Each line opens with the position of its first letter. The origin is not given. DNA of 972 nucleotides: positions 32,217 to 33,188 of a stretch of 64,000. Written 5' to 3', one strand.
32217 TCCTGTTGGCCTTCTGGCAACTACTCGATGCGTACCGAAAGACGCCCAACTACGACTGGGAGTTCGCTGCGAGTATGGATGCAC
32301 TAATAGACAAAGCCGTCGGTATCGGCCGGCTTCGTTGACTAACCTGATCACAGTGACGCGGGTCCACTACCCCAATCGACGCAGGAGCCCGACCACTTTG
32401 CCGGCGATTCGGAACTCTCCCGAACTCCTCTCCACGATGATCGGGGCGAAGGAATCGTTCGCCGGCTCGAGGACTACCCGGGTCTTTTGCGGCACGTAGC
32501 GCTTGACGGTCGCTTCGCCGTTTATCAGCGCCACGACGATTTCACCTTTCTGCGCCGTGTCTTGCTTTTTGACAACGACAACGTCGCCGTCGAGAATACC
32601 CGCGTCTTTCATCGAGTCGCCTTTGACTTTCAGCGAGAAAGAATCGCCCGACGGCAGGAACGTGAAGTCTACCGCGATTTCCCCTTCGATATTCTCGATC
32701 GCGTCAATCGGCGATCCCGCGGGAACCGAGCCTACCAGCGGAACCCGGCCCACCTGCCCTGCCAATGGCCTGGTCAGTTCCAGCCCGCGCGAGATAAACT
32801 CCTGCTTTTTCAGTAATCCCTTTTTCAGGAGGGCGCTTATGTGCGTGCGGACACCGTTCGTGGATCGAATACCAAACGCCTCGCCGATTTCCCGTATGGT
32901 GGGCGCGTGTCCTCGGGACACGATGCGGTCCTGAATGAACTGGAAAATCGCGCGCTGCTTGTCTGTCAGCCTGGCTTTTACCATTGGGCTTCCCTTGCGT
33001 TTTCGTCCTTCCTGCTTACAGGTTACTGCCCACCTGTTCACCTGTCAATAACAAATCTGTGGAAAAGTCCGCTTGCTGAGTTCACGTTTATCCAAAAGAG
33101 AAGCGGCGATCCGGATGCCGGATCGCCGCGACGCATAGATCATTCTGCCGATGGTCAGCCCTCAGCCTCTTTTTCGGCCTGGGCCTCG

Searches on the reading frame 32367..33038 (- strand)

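Call 8: search_protein_families(library=pfam, proteins=[window:32367-33038:-], max_evalue=0.001)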
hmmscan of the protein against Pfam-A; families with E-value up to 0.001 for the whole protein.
window:32367-33038:- (223 aa): 2 families
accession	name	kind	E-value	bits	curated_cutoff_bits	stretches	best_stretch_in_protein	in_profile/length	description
PF00717.28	Peptidase_S24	-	4e-31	107.6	23.3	1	100-216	1-116/116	Peptidase S24-like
PF01726.22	LexA_DNA_bind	-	4.2e-19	68.5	23.7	1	23-85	3-65/65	LexA DNA binding domain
